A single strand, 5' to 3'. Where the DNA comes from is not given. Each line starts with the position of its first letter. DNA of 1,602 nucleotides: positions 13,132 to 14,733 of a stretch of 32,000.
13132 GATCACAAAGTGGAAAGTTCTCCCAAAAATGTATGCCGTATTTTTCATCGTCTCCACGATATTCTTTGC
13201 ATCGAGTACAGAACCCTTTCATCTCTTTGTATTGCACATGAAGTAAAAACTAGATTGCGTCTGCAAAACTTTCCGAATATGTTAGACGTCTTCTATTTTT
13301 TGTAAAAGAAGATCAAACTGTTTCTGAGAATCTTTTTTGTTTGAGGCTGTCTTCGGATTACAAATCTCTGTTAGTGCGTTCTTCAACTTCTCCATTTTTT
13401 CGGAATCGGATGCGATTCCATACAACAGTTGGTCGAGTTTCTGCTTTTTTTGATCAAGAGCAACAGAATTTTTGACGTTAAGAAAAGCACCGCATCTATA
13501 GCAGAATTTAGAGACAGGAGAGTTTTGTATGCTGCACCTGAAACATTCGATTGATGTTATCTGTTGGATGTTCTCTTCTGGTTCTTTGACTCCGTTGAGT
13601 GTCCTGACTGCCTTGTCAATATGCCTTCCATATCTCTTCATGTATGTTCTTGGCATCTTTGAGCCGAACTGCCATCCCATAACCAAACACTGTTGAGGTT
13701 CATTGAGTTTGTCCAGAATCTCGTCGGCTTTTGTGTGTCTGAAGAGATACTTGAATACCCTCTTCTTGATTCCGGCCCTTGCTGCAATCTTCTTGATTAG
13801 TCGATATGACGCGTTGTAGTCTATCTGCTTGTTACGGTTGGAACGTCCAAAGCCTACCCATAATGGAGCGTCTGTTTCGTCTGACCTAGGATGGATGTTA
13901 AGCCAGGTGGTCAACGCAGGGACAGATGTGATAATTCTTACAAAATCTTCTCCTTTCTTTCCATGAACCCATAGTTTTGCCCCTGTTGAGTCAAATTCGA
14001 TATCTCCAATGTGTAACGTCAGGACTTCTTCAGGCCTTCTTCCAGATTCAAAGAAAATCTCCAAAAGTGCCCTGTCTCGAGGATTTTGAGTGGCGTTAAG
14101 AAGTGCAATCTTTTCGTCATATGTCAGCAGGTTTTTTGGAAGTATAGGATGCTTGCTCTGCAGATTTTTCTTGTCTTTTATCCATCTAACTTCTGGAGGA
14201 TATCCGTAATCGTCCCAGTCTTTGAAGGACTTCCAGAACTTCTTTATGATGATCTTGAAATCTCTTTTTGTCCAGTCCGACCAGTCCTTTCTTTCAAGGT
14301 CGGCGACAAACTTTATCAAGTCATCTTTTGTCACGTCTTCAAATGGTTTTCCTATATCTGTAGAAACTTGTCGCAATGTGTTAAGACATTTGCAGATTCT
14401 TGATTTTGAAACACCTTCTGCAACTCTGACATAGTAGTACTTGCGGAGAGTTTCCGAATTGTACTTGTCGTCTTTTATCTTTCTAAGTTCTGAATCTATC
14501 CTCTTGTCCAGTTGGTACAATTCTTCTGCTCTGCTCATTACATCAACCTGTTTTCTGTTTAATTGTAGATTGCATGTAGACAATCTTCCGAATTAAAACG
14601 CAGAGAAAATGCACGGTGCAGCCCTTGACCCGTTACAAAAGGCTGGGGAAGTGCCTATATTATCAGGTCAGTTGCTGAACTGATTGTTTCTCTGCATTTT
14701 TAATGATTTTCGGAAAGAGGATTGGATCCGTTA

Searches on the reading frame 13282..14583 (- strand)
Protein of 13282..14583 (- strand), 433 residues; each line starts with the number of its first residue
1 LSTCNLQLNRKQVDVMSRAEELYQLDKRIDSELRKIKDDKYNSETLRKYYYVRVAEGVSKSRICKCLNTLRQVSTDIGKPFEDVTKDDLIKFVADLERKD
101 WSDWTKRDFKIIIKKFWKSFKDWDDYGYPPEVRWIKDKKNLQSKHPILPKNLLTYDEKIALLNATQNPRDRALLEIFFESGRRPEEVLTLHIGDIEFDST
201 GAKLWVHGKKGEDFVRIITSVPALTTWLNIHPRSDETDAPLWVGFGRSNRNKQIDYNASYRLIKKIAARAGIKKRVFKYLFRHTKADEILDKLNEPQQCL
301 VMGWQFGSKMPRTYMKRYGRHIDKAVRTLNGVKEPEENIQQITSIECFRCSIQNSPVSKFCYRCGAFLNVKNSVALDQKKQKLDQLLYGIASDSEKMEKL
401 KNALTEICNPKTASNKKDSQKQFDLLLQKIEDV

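Call 9: search_protein_families(library=pfam, proteins=[window:13282-14583:-], max_evalue=0.01)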
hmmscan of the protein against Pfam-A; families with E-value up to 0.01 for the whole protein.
window:13282-14583:- (433 aa): 4 families
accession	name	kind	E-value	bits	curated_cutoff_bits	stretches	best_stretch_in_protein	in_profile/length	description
PF00589.27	Phage_integrase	-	4.8e-11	43.2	27.1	1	154-290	4-141/172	Phage integrase family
PF11917.13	DUF3435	-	0.002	17.6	25.8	1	250-342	169-260/418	Protein of unknown function (DUF3435)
PF12773.13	DZR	-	0.0067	17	27.3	0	347-369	1-23/45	Double zinc ribbon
PF13240.11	Zn_Ribbon_1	-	0.0092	16.2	25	0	347-366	2-21/23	zinc-ribbon domain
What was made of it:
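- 13282..14583 (-): Xer-like tyrosine integrase of E2 with a C-terminal 4-Cys zinc ribbon. PF00589 at 4.8e-11 (call 9).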

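Call 35: find_homologous_proteins(query=window:13282-14583:-)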
Query window:13282-14583:- (433 aa): 63 proteins with E <= 0.001 among 3646 candidates.
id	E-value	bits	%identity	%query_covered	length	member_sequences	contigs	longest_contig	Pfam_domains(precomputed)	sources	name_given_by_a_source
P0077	2.2e-283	957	100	97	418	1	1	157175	PF00589.28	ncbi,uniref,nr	ncbi:hypothetical protein C6990_05445 [Nitrosopumilus sp. b3]|uniref:site-specific integrase n=1 Tax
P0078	8.1e-150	517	55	91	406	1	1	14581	PF00589.28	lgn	-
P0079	2.2e-149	516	59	91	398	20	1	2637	PF00589.28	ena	-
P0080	6.7e-149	514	57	92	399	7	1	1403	PF00589.28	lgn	-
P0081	1.3e-147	510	57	91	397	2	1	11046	PF00589.28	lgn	-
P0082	1.8e-147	510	57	91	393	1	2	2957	PF00589.28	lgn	-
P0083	2.8e-147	509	56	91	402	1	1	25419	PF00589.28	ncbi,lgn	ncbi:MAG: site-specific integrase [Candidatus Nitrosotenuis sp.]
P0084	3.5e-146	505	54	94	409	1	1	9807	PF00589.28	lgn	-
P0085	1.4e-144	500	55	91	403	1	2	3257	PF00589.28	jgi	jgi:integrase/ribosomal protein L40E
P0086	8.6e-144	498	55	91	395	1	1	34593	PF00589.28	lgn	-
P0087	9.0e-144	497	56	91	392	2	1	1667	PF00589.28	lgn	-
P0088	1.6e-142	493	55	89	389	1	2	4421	PF00589.28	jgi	jgi:site-specific recombinase XerD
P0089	7.5e-142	491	54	91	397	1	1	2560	PF00589.28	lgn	-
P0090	1.6e-141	490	53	94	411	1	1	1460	PF00589.28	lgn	-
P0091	1.5e-140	487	54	90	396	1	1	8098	PF00589.28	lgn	-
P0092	4.5e-140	485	56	90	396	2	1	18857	PF00589.28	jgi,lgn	jgi:integrase/recombinase XerD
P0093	6.0e-140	485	55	90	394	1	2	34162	PF00589.28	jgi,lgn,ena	-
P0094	1.9e-139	483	53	91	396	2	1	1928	PF00589.28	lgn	-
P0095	1.2e-138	481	53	91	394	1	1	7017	PF00589.28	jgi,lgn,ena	-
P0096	2.0e-138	480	54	91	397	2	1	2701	PF00589.28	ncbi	-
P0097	8.1e-138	478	55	90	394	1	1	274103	PF00589.28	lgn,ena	-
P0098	9.3e-137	474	53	90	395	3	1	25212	PF00589.28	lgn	-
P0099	1.8e-136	473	52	89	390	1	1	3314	PF00589.28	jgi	jgi:integrase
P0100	2.0e-136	473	53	91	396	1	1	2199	PF00589.28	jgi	-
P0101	4.0e-136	472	53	90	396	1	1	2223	PF00589.28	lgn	-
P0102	6.7e-135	468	54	90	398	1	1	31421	PF00589.28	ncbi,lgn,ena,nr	ncbi:MAG TPA: tyrosine-type recombinase/integrase [Candidatus Nitrosotalea sp.]|nr:tyrosine-type rec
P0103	1.0e-134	468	53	90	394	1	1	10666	PF00589.28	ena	-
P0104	3.6e-134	466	50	94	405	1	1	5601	PF00589.28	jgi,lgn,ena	-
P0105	6.9e-134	465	53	90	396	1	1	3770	PF00589.28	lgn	-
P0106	1.4e-132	461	51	89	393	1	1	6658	PF00589.28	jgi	-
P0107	1.2e-131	458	51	92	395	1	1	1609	PF00589.28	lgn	-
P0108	4.6e-131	456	50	91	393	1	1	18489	PF00589.28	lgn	-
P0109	6.8e-129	448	51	89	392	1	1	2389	PF00589.28,PF11917.14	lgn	-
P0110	8.7e-124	432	52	86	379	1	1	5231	PF00589.28,PF11917.14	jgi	jgi:integrase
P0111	8.2e-121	422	52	83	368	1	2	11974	PF00589.28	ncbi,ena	-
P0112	1.6e-120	421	56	75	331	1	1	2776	PF00589.28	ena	-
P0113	8.9e-119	415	48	92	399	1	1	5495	PF00589.28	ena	-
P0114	3.2e-114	400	51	83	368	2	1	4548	PF00589.28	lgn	-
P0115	3.2e-113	397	52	77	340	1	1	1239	PF00589.28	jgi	jgi:site-specific recombinase XerD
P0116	4.4e-113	396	60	69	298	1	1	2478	PF00589.28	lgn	-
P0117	4.5e-112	393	54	74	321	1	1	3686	PF00589.28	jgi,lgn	jgi:hypothetical protein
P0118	8.5e-109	382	50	83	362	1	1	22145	PF13240.12,PF00589.28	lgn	-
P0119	3.9e-103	364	46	90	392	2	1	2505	PF13240.12,PF13495.13,PF00589.28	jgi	-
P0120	1.5e-101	358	45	89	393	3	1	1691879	PF13240.12,PF00589.28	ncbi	-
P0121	7.5e-100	353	45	89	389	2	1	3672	PF13240.12,PF00589.28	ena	-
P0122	2.3e-95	338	43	89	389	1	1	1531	PF13240.12,PF00589.28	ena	-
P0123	3.0e-87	311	41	88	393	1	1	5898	PF00589.28,PF02899.24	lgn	-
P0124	3.1e-87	311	41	88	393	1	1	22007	PF00589.28,PF02899.24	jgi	jgi:site-specific recombinase XerD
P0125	2.3e-80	289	38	90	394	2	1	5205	PF00589.28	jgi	-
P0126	5.0e-79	284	36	93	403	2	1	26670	PF00589.28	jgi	-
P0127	1.1e-67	247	39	78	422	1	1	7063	PF00589.28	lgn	-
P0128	9.7e-62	227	37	88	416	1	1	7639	PF00589.28,PF10571.16,PF02899.24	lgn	-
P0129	1.4e-55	207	34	83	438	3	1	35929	PF00589.28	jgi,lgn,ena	-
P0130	3.3e-54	202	30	85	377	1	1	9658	PF13240.12,PF13495.13,PF00589.28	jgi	-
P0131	5.7e-54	202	34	89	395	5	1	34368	PF00589.28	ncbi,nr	ncbi:MAG: hypothetical protein EPO62_05125 [Candidatus Nitrosotenuis sp.]|nr:MAG: hypothetical prote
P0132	7.0e-53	198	32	79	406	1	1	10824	PF00589.28,PF02899.24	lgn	-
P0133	3.8e-52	196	32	89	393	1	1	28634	PF00589.28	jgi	-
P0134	5.3e-49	185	32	83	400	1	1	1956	PF00589.28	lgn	-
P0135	1.0e-40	158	35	63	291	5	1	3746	PF00589.28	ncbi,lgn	ncbi:MAG: tyrosine-type recombinase/integrase [Candidatus Nitrosotenuis sp.]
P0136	2.2e-39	154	29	81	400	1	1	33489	PF00589.28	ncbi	-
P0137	1.7e-12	65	27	61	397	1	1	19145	PF00589.28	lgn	-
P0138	1.0e-4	39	26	65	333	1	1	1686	PF00589.28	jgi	jgi:site-specific recombinase XerD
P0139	8.4e-4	36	27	44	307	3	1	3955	PF13495.13,PF00589.28,PF02899.24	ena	-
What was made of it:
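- Tried and rejected: The best integrase relatives outside b3 are at most 59% identical (call 35).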

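Call 37: find_encoding_contigs(protein=P0077, flank=10000, max_places=4)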
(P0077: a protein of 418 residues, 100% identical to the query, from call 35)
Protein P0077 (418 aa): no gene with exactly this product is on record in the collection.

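Call 41: find_related_loci(query=A3, collection=metagenome_contigs, flank=10000)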
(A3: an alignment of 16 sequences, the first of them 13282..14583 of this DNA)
Query A3 (433 aa) in metagenome_contigs; peptide patterns used: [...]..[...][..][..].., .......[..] (x = any residue, [..] = any of these).
207 stretches matched a pattern; 87 encode a relative of the query (tblastn E <= 1e-3); the best 80 are kept; 80 distinct loci.
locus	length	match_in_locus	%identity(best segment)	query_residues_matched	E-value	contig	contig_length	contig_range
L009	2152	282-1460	59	16-408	1e-169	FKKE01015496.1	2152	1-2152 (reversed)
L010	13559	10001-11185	55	11-406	9e-148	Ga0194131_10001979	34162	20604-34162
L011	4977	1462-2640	53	15-408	3e-146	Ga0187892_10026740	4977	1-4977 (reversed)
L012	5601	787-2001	50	6-412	3e-139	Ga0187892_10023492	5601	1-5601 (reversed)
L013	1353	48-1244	54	7-406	4e-150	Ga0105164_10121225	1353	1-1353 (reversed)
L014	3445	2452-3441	59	7-337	3e-140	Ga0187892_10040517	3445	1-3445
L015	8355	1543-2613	52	16-373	3e-126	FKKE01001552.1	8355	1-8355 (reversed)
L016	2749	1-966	56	78-400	8e-131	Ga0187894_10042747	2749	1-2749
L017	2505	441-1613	46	14-404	1e-112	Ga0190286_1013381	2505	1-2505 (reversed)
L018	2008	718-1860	45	16-400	9e-110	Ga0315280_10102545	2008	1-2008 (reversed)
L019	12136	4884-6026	44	16-400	1e-103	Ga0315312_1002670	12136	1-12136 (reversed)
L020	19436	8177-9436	43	4-413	6e-103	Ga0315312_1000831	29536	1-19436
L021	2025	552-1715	44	14-400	7e-109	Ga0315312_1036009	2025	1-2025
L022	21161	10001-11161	44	14-400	2e-102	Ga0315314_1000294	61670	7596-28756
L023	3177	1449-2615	43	8-400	5e-104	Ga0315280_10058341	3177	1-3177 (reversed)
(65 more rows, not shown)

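Call 67: find_encoding_contigs(protein=P0093, flank=10000, max_places=5)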
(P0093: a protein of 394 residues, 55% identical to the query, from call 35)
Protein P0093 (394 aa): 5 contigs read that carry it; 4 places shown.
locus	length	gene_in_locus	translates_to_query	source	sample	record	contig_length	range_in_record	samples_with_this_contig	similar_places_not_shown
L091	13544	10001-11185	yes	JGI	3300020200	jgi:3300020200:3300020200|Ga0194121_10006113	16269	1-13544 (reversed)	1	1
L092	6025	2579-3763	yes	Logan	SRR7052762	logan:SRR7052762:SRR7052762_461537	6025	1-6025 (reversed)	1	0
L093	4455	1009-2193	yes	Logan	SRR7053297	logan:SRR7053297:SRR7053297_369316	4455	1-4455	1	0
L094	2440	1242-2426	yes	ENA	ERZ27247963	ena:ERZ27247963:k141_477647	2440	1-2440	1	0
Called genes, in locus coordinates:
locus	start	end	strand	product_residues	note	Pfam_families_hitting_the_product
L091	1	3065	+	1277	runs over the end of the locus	PF00271:Helicase_C (weak)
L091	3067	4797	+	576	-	PF09369:MZB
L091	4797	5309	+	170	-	PF13091:PLDc_2, PF00614:PLDc (weak)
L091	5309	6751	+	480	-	-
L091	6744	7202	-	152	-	-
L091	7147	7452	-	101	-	-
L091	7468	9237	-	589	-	PF01935:DUF87, PF05872:HerA_C (faint), PF12846:AAA_10 (faint)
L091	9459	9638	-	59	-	-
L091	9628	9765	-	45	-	-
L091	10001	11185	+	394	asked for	PF00589:Phage_integrase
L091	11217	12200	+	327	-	PF13191:AAA_16, PF00004:AAA (weak), PF07728:AAA_5 (weak), PF13401:AAA_22, PF22703:Cdc6_lid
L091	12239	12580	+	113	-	-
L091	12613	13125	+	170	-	-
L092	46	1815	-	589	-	PF01935:DUF87, PF05872:HerA_C (faint), PF12846:AAA_10 (faint)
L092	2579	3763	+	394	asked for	PF00589:Phage_integrase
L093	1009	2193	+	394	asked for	PF00589:Phage_integrase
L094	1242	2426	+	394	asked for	PF00589:Phage_integrase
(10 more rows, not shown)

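Call 72: find_encoding_contigs(protein=P0097, flank=10000, max_places=3)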
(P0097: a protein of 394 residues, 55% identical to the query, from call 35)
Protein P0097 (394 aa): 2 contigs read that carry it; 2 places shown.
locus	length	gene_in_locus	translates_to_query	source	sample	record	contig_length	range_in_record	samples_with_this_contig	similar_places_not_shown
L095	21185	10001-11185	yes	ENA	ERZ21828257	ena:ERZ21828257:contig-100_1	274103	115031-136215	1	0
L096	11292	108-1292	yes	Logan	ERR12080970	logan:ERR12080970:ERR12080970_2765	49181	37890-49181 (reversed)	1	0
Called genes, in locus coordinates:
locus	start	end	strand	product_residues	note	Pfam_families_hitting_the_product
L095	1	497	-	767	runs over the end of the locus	PF04851:ResIII, PF08722:Tn7_TnsA-like_N (weak)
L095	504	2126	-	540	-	PF03602:Cons_hypoth95 (faint), PF01555:N6_N4_Mtase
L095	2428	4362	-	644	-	PF13589:HATPase_c_3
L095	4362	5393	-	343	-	PF00145:DNA_methylase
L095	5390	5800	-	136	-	PF03852:Vsr, PF04480:DUF559 (faint), PF18741:MTES_1575 (faint)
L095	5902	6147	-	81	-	-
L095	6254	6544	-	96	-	-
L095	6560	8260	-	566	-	PF01935:DUF87, PF12846:AAA_10 (faint)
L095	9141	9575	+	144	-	PF01844:HNH (weak)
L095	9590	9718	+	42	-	-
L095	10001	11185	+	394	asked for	PF00589:Phage_integrase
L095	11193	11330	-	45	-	PF04014:MazE_antitoxin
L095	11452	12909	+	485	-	PF07610:DUF1573 (weak), PF12371:TMEM131_like_N (weak), PF15780:ASH (weak), PF22073:Cep192_D4 (weak), PF22544:HYDIN_VesB_CFA65-like_Ig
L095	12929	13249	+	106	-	-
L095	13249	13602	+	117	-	-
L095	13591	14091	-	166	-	-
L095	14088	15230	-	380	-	PF06849:DUF1246, PF06973:DUF1297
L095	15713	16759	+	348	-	PF13191:AAA_16, PF00931:NB-ARC (weak), PF13173:AAA_14 (weak), PF13401:AAA_22, PF00004:AAA, PF07728:AAA_5, PF22703:Cdc6_lid, PF16193:AAA_assoc_2 (faint)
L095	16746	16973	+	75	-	-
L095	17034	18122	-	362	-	-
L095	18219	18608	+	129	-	-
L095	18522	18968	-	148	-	-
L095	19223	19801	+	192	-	-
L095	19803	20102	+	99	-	-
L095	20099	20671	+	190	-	-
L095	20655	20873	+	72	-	-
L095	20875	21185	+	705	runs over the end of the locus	PF01935:DUF87 (weak), PF10412:TrwB_AAD_bind (faint)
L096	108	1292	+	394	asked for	PF00589:Phage_integrase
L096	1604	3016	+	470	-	PF07610:DUF1573 (weak), PF12371:TMEM131_like_N (weak), PF15780:ASH (weak), PF22073:Cep192_D4 (weak), PF22544:HYDIN_VesB_CFA65-like_Ig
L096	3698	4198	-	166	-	-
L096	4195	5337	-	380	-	PF06849:DUF1246, PF06973:DUF1297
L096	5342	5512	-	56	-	-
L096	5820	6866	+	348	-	PF13191:AAA_16, PF00931:NB-ARC (weak), PF13173:AAA_14 (weak), PF13401:AAA_22, PF00004:AAA, PF07728:AAA_5, PF22703:Cdc6_lid, PF16193:AAA_assoc_2 (faint)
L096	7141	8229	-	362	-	-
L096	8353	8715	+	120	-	-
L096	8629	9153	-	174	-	-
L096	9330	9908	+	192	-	-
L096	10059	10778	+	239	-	-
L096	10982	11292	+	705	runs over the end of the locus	PF01935:DUF87 (weak), PF10412:TrwB_AAD_bind (faint)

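Call 74: find_related_loci(query=A3, collection=viral_contigs, flank=10000)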
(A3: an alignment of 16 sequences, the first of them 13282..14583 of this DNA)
Query A3 (433 aa) in viral_contigs; peptide patterns used: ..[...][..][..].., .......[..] (x = any residue, [..] = any of these).
50 stretches matched a pattern, but none encodes a relative of the query by tblastn (E <= 1e-3).
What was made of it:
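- Tried and rejected: IMG/VR has none (call 74).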

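Call 83: search_solved_structures(query=A3, max_evalue=0.001)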
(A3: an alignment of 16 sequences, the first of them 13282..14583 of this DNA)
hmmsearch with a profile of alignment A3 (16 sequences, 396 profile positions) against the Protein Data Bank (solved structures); distinct sequences matched with E-value up to 0.001: 5.
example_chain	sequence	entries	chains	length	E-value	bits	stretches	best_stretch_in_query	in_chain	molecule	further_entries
4a8e_A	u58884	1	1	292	1.5e-15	60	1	52-273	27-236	PROBABLE TYROSINE RECOMBINASE XERC-LIKE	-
5hxy_A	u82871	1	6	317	1.6e-11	46.8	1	128-269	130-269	Tyrosine recombinase XerA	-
1a0p_A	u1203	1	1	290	1.9e-05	26.8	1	143-268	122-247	SITE-SPECIFIC RECOMBINASE XERD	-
2a3v_A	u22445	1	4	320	2e-05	26.7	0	130-198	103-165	site-specific recombinase IntI4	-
5dcf_A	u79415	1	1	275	5.2e-05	25.3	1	145-268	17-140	Tyrosine recombinase XerD,DNA translocase FtsK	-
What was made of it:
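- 13282..14583 (-): Family profile best matches XerA 4A8E at 1.5e-15 (call 83).
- On tRNA-targeting integrated element with a tyrosine integrase (thaumarchaeal CIE): Family profile matches XerA 4A8E at 1.5e-15 (call 83).
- On Integron: IntI4 matches only at 2e-5 over a short stretch (call 83).
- Closest known: Integron cassette arrays. Different: The integrase is closest to XerA (call 83).
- The integrase shows no recognisable lambda-type arm-binding domain (calls 9, 83). The integrase is Xer-like, with a weak match to IntI4 at 2e-5 (call 83).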
